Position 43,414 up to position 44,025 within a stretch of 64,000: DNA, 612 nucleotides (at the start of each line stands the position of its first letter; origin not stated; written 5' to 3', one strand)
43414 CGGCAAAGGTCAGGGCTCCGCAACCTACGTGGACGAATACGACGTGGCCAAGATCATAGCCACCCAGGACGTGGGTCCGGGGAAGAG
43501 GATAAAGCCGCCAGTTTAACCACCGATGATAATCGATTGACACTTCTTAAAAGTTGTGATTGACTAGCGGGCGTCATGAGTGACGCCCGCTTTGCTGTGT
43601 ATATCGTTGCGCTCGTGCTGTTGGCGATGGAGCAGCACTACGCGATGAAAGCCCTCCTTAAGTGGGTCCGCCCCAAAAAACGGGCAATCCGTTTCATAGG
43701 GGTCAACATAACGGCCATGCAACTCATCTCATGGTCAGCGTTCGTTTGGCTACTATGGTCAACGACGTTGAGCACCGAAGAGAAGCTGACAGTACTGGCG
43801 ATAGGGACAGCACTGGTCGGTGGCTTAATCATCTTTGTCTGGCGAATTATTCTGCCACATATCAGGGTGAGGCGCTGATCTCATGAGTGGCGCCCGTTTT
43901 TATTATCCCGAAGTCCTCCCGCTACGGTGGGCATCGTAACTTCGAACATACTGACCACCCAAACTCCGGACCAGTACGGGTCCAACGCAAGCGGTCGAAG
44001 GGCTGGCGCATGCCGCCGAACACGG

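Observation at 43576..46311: Two 100-aa membrane paralogues differ at 18 amino-acid positions but at only 1 synonymous codon, inside otherwise near-identical repeats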

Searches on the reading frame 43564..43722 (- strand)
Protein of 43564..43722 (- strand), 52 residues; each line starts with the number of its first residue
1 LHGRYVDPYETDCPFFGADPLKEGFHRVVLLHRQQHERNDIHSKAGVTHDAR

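Call 76: search_protein_families(library=pfam, proteins=[window:43564-43722:-], max_evalue=0.1)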
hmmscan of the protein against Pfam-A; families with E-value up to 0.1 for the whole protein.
window:43564-43722:- (52 aa): 0 families

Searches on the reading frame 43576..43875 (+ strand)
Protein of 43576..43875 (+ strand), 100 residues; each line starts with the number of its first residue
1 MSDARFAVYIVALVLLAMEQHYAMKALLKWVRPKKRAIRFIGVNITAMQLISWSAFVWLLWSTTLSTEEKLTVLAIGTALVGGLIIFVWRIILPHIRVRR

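Call 6: find_homologous_proteins(query=window:43576-43875:+, max_evalue=0.01)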
Query window:43576-43875:+ (100 aa): 2 proteins with E <= 0.01 among 11 candidates.
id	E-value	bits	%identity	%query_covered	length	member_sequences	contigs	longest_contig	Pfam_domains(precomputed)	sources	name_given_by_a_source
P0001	1.0e-55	204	100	100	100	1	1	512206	-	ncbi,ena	-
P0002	1.4e-44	168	82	100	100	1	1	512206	-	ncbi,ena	-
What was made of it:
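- Tried and rejected: Word-indexed search of 5.8 billion proteins (call 6).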

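Call 7: search_protein_families(library=pfam, proteins=[window:43576-43875:+], max_evalue=0.01)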
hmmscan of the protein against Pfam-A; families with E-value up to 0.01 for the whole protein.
window:43576-43875:+ (100 aa): 0 families

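Call 8: find_encoding_contigs(protein=P0001, flank=10000, max_places=5)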
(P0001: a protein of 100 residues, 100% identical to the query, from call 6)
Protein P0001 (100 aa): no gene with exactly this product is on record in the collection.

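Call 16: search_protein_representatives(alignment_id=A1)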
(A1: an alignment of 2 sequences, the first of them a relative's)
Query: 2 sequences, 100 profile positions. Proteins with E-value up to 0.001 (for the whole library): 3; up to 1e-10: 1; up to 1e-30: 1. The best 3 are listed.
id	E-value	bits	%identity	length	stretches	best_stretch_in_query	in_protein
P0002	1.8e-57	208.2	-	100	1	1-100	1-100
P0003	5.7e-07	46.1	-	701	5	9-52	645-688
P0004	1.0e-05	42.0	-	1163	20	39-80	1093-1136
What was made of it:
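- It has no homologue anywhere (calls 6, 16).
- Tried and rejected: Full HMM search of 1.84 billion representatives (call 16).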

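Call 19: find_related_loci(query=A1, collection=genome_contigs, flank=10000)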
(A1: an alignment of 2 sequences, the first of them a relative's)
Query A1 (100 aa) in genome_contigs; peptide patterns used: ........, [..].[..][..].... (x = any residue, [..] = any of these).
54 stretches matched a pattern, but none encodes a relative of the query by tblastn (E <= 1e-3).

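Call 20: find_related_loci(query=A1, collection=viral_contigs, flank=10000)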
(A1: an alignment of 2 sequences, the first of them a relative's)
Query A1 (100 aa) in viral_contigs; peptide patterns used: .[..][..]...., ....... (x = any residue, [..] = any of these).
22 stretches matched a pattern, but none encodes a relative of the query by tblastn (E <= 1e-3).

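Call 22: list_cluster_members(proteins=[P0001, P0002])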
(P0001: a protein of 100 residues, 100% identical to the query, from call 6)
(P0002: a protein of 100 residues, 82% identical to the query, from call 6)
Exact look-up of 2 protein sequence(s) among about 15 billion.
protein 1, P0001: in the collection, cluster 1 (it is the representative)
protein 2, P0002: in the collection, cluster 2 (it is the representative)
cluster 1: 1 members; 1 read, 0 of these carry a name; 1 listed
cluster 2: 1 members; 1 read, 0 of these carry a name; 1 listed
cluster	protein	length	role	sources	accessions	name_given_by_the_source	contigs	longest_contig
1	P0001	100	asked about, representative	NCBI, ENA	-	-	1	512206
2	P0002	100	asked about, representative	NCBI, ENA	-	-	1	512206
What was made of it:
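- Both proteins are known only from this one 512-kb contig (calls 6, 22).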

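Call 34: find_related_loci(query=A1, collection=metagenome_contigs, flank=10000)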
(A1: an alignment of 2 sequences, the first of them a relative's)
Query A1 (100 aa) in metagenome_contigs; peptide patterns used: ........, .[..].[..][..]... (x = any residue, [..] = any of these).
170 stretches matched a pattern, but none encodes a relative of the query by tblastn (E <= 1e-3).
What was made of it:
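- Tried and rejected: Back-translated scans of genome, viral and metagenome contigs (calls 19, 20, 34).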

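Call 40: search_dna_similar(query=window:43576-43875:+, collection=phages, mode=protein, max_evalue=1)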
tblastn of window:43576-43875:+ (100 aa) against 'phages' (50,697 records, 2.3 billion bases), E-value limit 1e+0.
No match.

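Call 41: search_dna_similar(query=window:43576-43875:+, collection=plasmids, mode=protein, max_evalue=1)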
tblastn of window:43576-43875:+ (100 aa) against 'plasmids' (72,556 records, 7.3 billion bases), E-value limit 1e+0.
No match.
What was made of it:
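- Tried and rejected: tblastn against phages and plasmids (calls 40, 41).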

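Call 43: search_protein_families(library=phrogs, proteins=[window:43576-43875:+], max_evalue=0.01)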
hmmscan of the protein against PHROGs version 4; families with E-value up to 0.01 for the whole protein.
window:43576-43875:+ (100 aa): 0 families

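Call 44: search_protein_families(library=padloc, proteins=[window:43576-43875:+], max_evalue=0.01)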
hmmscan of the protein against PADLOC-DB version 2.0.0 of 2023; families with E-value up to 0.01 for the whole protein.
window:43576-43875:+ (100 aa): 0 families

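Call 47: predict_structure(alignment_id=A1)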
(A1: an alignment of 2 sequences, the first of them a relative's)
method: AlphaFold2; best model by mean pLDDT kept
length: 100 residues; sequences in the alignment: 2
mean_pLDDT: 73.7   pTM: 0.46
mean pLDDT of the five models: 73.7, 71.5, 68.4, 65.6, 63.6
residues with pLDDT >= 90: 0; 70-90: 58; 50-70: 41; < 50: 1
segments of 3 or more residues with pLDDT < 50: none
pLDDT, mean of each block of 10 residues (from residue 1): 63 70 64 65 78 84 86 86 80 63
secondary structure, 60 per line:
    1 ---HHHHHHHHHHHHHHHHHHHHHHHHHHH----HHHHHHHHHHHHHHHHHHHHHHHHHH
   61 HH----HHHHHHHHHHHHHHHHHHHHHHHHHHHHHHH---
elements in order: H4-30 H35-62 H67-97
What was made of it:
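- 43576..43878 (+): TM100-1: 100-aa ORF for a predicted three-helix membrane protein (paralogue 1). AlphaFold2 predicts helices 4-30, 35-62 and 67-97, mean pLDDT 73.7 (call 47).
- On Class I holin: AlphaFold2 predicts three helices (call 47).
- AlphaFold2 predicts three helices, mean pLDDT 73.7 (call 47). AlphaFold2 predicts three confident helices (call 47).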

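Call 53: fold_search(model_id=the predicted structure, library=viral)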
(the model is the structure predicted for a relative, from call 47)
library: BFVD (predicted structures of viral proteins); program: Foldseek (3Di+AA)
matches with E <= 10: 153; with E <= 0.001: 0
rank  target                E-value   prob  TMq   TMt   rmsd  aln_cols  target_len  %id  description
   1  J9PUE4                1.5e+00  0.28  0.45  0.42  12.6       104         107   12  Uncharacterized protein [Bacillus phage BCD7]
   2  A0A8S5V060            1.6e+00  0.23  0.47  0.31  23.8       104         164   16  DNA-directed RNA polymerase [Siphoviridae sp. ctBeL15]
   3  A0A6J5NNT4            1.7e+00  0.33  0.52  0.14  28.1        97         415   12  Uncharacterized protein [uncultured Caudovirales phage]
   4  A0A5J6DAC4            1.9e+00  0.38  0.52  0.45   8.0        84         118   14  Uncharacterized protein [Erwinia phage pEp_SNUABM_08]
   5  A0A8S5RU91            2.0e+00  0.28  0.35  0.25   5.2        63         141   13  (no name in the UniProt tables at hand)
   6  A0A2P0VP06            2.2e+00  0.51  0.62  0.23  20.4        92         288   10  Uncharacterized protein [Tetraselmis virus 1]
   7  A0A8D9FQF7            2.2e+00  0.25  0.47  0.57  10.7        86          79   12  Uncharacterized protein [uncultured marine phage]
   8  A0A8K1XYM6            2.5e+00  0.18  0.48  0.11  21.8       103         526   12  (no name in the UniProt tables at hand)
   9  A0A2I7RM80            2.6e+00  0.54  0.60  0.12  13.0        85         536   16  (no name in the UniProt tables at hand)
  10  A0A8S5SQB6            2.8e+00  0.35  0.37  0.55   2.5        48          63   33  Uncharacterized protein [Siphoviridae sp. ctTaQ5]
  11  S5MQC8                2.8e+00  0.30  0.54  0.52   4.3        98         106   13  Ac120 [Hemileuca sp. nucleopolyhedrovirus]
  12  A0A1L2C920            3.0e+00  0.72  0.60  0.07   0.9        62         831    5  Peptidoglycan hydrolase [Pseudomonas phage ZC03]
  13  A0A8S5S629            3.0e+00  0.47  0.61  0.14  10.4        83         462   11  Uncharacterized protein [Podoviridae sp. ctsUe5]
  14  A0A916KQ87            3.0e+00  0.33  0.59  0.24   5.9       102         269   11  Uncharacterized protein [Mythimna separata entomopoxvirus 'L']
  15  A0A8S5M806            3.0e+00  0.28  0.42  0.27   3.3        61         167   18  Uncharacterized protein [Siphoviridae sp. ctrgt10]
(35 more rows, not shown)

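Call 54: fold_search(model_id=the predicted structure, library=pdb)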
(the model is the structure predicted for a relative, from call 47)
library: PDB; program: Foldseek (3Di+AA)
matches with E <= 10: 55; with E <= 0.001: 0
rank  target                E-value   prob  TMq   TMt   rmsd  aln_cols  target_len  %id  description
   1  4l8i_B                2.0e+00  0.21  0.45  0.40   7.0        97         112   14  Crystal structure of RSV epitope scaffold FFL_005 (released 2014-02-12)
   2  6xxv_F                2.2e+00  0.47  0.56  0.56   5.0        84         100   10  Crystal Structure of a computationally designed Immunogen S2_1.2 in complex with its elicited antibody C57 (released 2020-04-22)
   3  6xxv_C                3.2e+00  0.33  0.57  0.52   5.1        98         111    8  Crystal Structure of a computationally designed Immunogen S2_1.2 in complex with its elicited antibody C57 (released 2020-04-22)
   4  9e85_D                3.6e+00  0.28  0.52  0.05   9.5        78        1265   12  De Novo Mycobacterium tuberculosis transcription initiation promoter complex with 6-mer RNA and closed Beta' clamp (RN (released 2025-10-01)
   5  5tw1_D                3.6e+00  0.21  0.48  0.05  11.2        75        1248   13  Crystal structure of a Mycobacterium smegmatis transcription initiation complex with RbpA (released 2017-01-18)
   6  4jlr_S                3.6e+00  0.18  0.44  0.48   6.6        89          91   11  Crystal structure of a designed Respiratory Syncytial Virus Immunogen in complex with Motavizumab (released 2014-02-05)
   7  9e7y_D                4.4e+00  0.21  0.48  0.05  10.3        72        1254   11  De Novo Mycobacterium tuberculosis transcription initiation promoter complex with 7-mer RNA and disordered Beta' Lid e (released 2025-10-01)
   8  6ysl_C                4.4e+00  0.08  0.34  0.14  12.1        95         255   13  Structure of the flagellar MotAB stator complex from Bacillus subtilis (released 2020-08-12)
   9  5go2_D                4.6e+00  0.07  0.31  0.35  11.5        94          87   14  Crystal structure of chorismate mutase like domain of bifunctional DAHP synthase of Bacillus subtilis in complex with  (released 2017-07-26)
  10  9e5c_4w               4.9e+00  0.13  0.50  0.11  23.4       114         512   18  Cryo-EM structure of 96 nm repeat of microtubule doublet from T. brucei flagellum (released 2025-03-12)
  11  4bpd_A                4.9e+00  0.12  0.45  0.39  10.7        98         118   19  Structure determination of an integral membrane kinase (released 2014-05-07)
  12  3ze3_D                4.9e+00  0.11  0.44  0.41  10.5        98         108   19  Crystal structure of the integral membrane diacylglycerol kinase - delta7 (released 2013-05-22)
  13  4uii_B                4.9e+00  0.08  0.34  0.30   6.7        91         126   16  Crystal structure of the Azotobacter vinelandii globin-coupled oxygen sensor in the aquo-met form (released 2016-04-13)
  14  6yys_D                5.3e+00  0.18  0.48  0.05  11.4        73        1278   14  Structure of Mycobacterium smegmatis HelD protein in complex with RNA polymerase core - State II, primary channel enga (released 2020-11-04)
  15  6ccv_D                5.3e+00  0.16  0.48  0.05  11.2        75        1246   13  Crystal structure of a Mycobacterium smegmatis RNA polymerase transcription initiation complex with inhibitor Rifampic (released 2018-08-15)
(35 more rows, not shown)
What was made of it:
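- On Pore-forming bacteriocin immunity protein: Foldseek against PDB and BFVD gives nothing with E<=0.001 (calls 53, 54).
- Tried and rejected: Foldseek against BFVD and PDB (calls 53, 54).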

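Call 60: search_protein_families(library=ncbifam, proteins=[window:43576-43875:+], max_evalue=0.1)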
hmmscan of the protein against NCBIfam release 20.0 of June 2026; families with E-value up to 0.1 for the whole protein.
window:43576-43875:+ (100 aa): 0 families

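Call 61: search_solved_structures(query=A1, max_evalue=10)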
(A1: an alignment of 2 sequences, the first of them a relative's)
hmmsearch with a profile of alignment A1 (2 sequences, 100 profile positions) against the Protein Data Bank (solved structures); distinct sequences matched with E-value up to 10: 0.
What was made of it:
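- On Pore-forming bacteriocin immunity protein: No PDB sequence hit was found (call 61).
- Tried and rejected: PDB sequences (call 61).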
